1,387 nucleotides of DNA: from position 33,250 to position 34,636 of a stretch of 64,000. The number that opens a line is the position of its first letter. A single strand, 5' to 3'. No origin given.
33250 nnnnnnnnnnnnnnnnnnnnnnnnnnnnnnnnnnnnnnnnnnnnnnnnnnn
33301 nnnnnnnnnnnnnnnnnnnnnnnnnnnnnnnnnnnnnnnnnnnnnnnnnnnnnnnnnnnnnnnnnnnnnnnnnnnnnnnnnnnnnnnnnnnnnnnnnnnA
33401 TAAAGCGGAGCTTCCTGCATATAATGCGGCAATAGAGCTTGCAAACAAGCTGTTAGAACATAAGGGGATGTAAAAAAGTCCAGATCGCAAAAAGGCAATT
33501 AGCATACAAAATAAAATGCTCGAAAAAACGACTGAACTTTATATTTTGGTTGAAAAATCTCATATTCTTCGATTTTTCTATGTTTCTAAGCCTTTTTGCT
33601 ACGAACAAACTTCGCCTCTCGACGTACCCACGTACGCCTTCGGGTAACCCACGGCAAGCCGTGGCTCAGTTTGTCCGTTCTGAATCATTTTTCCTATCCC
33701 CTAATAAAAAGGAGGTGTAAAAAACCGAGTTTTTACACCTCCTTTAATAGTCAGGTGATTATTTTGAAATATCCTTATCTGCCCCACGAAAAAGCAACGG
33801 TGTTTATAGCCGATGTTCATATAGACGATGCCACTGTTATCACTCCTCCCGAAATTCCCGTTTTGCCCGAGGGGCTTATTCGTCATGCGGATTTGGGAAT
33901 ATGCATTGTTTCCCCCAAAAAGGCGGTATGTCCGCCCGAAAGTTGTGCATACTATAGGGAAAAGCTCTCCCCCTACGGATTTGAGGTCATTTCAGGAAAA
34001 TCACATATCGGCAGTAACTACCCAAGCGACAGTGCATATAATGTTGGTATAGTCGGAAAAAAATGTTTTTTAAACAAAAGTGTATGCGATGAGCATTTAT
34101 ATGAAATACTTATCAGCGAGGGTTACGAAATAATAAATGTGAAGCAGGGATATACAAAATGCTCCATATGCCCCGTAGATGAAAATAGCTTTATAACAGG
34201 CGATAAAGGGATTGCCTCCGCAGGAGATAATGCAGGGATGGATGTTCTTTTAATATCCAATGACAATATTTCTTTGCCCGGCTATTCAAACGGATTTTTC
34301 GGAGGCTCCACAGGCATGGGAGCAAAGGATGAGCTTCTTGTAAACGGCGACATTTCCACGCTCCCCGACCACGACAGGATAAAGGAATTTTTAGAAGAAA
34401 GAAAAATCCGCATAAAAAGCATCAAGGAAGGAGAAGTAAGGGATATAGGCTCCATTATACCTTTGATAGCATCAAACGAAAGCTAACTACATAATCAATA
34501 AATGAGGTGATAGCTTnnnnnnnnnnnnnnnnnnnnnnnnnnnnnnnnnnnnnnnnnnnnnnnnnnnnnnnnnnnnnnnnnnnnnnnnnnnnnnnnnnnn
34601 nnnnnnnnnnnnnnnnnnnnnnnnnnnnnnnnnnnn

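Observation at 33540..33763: Candidate novel cis-regulatory RNA followed by an SD-containing terminator hairpin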

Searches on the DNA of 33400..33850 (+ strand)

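Call 6: search_rna_families(source=window, start=33400, end=33850, threshold=evalue, max_evalue=10, show_alignments=3)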
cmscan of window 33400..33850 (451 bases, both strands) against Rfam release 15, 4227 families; matches with E-value up to 10: 16.
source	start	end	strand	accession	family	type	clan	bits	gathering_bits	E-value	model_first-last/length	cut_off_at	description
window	33707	33746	+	RF00955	mir-1829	Gene; miRNA;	-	21.5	60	0.11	1-58/58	no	mir-1829 microRNA precursor family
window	33602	33639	+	RF01678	P37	Gene; sRNA;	-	19.5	50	0.23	1-62/62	no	Pseudomonas sRNA P37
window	33712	33741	-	RF03940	MIR9563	Gene; miRNA;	-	18.3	90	0.87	1-127/127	no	MIR9563 microRNA precursor family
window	33708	33745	+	RF04134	MIR7504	Gene; miRNA;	-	18.1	83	1.9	1-124/124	no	MIR7504 microRNA precursor family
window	33656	33745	+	RF01820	RsaE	Gene; sRNA;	-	17.5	79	1.9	1-112/112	no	RNA Staph. aureus E (RoxS)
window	33710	33745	+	RF03815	mir-3051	Gene; miRNA;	-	16.5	100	5.9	1-77/77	no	mir-3051 microRNA precursor family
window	33679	33769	-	RF01717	PhotoRC-II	Cis-reg;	-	16.4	39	5.6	1-96/96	no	PhotoRC-II RNA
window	33708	33783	+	RF02058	STnc400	Gene;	-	16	80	1.9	1-125/125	no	Gammaproteobacterial sRNA STnc400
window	33471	33576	-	RF00378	Qrr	Gene; sRNA;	-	14.7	50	5.3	1-108/108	no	Qrr RNA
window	33697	33744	+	RF02590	Spy1186876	Gene; sRNA;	-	14.6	208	0.75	192-241/243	no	S. pyogenes small RNA 1186876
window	33700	33774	-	RF02056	STnc390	Gene; sRNA;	-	13.9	50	4.3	1-60/60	no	Salmonella sRNA STnc390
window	33710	33842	-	RF01476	rliF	Gene; sRNA;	-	13.9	60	8.3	1-220/220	no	Listeria sRNA rliF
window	33684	33748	+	RF02617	SSRC10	Gene; sRNA;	-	13.4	56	6.3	1-113/113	no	Streptococcus sRNA 10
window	33708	33749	-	RF02909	rli117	Gene; sRNA;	-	12.4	87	1.1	209-251/272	no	Listeria sRNA rli117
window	33756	33823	+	RF02288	TtnuCD11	Gene; snRNA; snoRNA; CD-box;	-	12.3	70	3.1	1-74/74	no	Tetrahymena snoRNA TtnuCD11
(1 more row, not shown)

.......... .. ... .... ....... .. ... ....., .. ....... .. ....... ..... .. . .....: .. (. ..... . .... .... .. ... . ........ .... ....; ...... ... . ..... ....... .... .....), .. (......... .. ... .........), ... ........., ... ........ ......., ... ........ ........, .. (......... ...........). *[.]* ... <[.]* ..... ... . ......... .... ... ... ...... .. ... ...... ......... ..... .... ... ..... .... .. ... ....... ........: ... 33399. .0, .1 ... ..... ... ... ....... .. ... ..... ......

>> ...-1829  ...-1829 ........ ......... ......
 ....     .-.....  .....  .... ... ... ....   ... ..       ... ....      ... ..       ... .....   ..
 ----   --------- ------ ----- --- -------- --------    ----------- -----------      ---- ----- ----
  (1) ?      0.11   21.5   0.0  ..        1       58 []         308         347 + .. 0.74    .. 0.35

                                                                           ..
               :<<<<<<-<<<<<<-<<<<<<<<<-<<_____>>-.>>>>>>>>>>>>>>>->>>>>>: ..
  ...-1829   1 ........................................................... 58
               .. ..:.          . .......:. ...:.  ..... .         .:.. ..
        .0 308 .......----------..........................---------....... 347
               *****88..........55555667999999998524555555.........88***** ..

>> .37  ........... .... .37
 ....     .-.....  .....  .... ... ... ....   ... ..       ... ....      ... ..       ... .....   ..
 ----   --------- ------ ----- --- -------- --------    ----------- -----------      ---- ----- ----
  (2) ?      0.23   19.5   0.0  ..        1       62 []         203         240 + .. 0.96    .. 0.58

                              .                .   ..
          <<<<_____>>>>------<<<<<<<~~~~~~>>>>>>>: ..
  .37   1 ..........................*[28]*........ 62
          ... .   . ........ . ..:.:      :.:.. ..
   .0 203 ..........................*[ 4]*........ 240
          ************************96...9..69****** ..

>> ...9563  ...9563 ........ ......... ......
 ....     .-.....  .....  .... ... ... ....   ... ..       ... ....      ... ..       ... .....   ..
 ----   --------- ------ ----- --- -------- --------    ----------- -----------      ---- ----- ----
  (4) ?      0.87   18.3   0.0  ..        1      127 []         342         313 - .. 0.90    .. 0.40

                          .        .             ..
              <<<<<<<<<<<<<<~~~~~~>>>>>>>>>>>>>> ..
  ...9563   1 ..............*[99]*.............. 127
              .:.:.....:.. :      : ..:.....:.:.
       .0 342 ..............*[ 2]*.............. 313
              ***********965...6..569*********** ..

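Call 16: search_dna_similar(query=window:33460-33750:+, collection=phages, mode=distant, max_evalue=0.01)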
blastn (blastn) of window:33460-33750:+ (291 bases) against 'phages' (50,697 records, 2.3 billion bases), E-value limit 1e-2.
No match.

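Call 17: search_dna_similar(query=window:33460-33750:+, collection=plasmids, mode=distant, max_evalue=0.01)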
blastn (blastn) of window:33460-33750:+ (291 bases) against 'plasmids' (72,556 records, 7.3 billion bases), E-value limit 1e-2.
No match.

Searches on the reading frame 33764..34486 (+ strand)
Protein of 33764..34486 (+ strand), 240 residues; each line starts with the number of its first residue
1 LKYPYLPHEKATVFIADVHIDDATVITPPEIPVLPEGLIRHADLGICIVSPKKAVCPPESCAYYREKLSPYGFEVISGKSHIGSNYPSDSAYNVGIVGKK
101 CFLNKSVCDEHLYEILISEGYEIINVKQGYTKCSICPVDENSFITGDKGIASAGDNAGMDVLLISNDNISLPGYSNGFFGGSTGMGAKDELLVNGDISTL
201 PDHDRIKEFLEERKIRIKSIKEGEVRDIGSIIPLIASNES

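Call 8: search_protein_families(library=pfam, proteins=[window:33764-34486:+], max_evalue=0.01)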
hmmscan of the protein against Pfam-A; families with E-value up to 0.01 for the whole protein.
window:33764-34486:+ (240 aa): 1 family
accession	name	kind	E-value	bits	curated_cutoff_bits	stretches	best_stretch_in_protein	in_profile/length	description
PF21778.2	DUF6873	-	3.1e-64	216.9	27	1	23-232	19-228/228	Family of unknown function (DUF6873)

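Call 11: find_homologous_proteins(query=window:33764-34486:+, max_evalue=1e-10)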
Query window:33764-34486:+ (240 aa): 278 proteins with E <= 1e-10 among 571 candidates; the best 120 are listed.
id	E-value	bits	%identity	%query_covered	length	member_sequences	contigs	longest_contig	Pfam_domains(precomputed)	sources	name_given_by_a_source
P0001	1.3e-145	501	93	100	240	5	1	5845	PF21778.3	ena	-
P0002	5.4e-142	489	92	100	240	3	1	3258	PF21778.3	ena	-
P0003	7.7e-136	469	88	99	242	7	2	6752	PF21778.3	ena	-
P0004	1.1e-135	469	88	100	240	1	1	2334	PF21778.3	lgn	-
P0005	2.9e-135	467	89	99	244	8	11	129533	PF21778.3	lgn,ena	-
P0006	7.4e-130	450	84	100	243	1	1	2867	PF21778.3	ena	-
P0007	2.0e-129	448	88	94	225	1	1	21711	PF21778.3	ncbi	-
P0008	2.2e-128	445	83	100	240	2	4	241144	PF21778.3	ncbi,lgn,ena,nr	ncbi:MAG: hypothetical protein IJX50_05775 [Clostridia bacterium]|nr:hypothetical protein [Clostridi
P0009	3.5e-128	444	85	96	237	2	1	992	PF21778.3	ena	-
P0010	2.1e-126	438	83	99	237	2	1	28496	PF21778.3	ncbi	-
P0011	3.7e-111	388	73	97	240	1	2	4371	PF21778.3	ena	-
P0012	4.1e-111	388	72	99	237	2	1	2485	PF21778.3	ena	-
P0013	1.0e-110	387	70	99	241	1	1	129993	PF21778.3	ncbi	-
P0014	1.4e-110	386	71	99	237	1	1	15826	PF21778.3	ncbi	-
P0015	2.4e-110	386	71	99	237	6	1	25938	PF21778.3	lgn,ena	-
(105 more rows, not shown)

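Call 12: find_related_loci(query=window:33764-34486:+, collection=genome_contigs, flank=3000)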
Query window:33764-34486:+ (240 aa) in genome_contigs; peptide patterns used: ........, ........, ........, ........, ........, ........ (x = any residue, [..] = any of these).
61 stretches matched a pattern; 20 encode a relative of the query (tblastn E <= 1e-3); 20 distinct loci.
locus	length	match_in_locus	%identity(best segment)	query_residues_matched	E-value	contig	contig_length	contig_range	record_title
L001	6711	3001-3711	93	4-240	4e-147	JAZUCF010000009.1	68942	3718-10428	MAG: Clostridia bacterium isolate T1900045314_YK20190003.MAGScoT_cleanbin_000025 SGB_6274_k141_1983720, whole genome sho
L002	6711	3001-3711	86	1-237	8e-138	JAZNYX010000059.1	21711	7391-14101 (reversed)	MAG: Clostridia bacterium isolate T1900044773_TS20190239.MAGScoT_cleanbin_000029 SGB_2460_k141_104556, whole genome shot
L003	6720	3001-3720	83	1-240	4e-132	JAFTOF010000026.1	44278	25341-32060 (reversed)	MAG: Clostridia bacterium isolate RGIG3998 Roe_deer_Cecum-4__c413689, whole genome shotgun sequence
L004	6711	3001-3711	82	1-237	4e-130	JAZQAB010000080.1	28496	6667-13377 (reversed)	MAG: Clostridia bacterium isolate T1900044643_TS20190109.MAGScoT_cleanbin_000032 SGB_1304_k141_693243, whole genome shot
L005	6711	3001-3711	71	1-237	7e-115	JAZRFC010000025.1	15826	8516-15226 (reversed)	MAG: Clostridia bacterium isolate T1900045495_YK20190189.MAGScoT_cleanbin_000046 SGB_7436_k141_841497, whole genome shot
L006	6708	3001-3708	70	1-236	8e-112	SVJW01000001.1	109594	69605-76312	MAG: Oscillospiraceae bacterium isolate SIG445 NODE_4300_length_109594_cov_5.144655, whole genome shotgun sequence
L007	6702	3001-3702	70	4-237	8e-104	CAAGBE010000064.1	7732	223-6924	MAG TPA_asm: Clostridia bacterium, isolate HGM11516, WGS project CAAGBE010000000 data, contig: SRS476047_37_k119_309566,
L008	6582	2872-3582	69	1-237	4e-103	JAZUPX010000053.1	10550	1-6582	MAG: Clostridia bacterium isolate T1900044862_TS20190328.MAGScoT_cleanbin_000022 SGB_3108_k141_52156, whole genome shotg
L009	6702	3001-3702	69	4-237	1e-101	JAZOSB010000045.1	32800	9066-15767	MAG: Clostridia bacterium isolate T1900045549_YK20190243.MAGScoT_cleanbin_000007 SGB_7859_k141_574577, whole genome shot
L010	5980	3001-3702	68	4-237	1e-101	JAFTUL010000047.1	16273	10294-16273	MAG: Clostridia bacterium isolate RGIG4160 Roe_deer_Colon-1__c749894, whole genome shotgun sequence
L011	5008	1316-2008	68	4-234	3e-101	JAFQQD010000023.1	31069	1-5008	MAG: Clostridia bacterium isolate RGIG2049 Goat_Colon-2__c235297, whole genome shotgun sequence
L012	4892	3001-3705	67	4-238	5e-101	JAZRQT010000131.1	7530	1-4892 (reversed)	MAG: Clostridia bacterium isolate T1900045360_YK20190050.MAGScoT_cleanbin_000043 SGB_6812_k141_2287308, whole genome sho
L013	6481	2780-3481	65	4-237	2e-100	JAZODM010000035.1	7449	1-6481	MAG: Clostridia bacterium isolate T1900044751_TS20190417.MAGScoT_cleanbin_000135 SGB_2222_k141_3952616, whole genome sho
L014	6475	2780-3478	64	4-236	8e-99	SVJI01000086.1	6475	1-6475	MAG: Oscillospiraceae bacterium isolate SIG431 NODE_53075_length_6475_cov_1.576087, whole genome shotgun sequence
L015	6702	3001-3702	64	4-237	1e-98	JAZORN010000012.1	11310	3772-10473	MAG: Clostridia bacterium isolate T1900045556_YK20190250.MAGScoT_cleanbin_000020 SGB_7898_k141_4355706, whole genome sho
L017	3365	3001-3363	68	4-124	1e-48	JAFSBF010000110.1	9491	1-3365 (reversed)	MAG: Clostridia bacterium isolate RGIG2984 Goat_Rectum-3__c427067, whole genome shotgun sequence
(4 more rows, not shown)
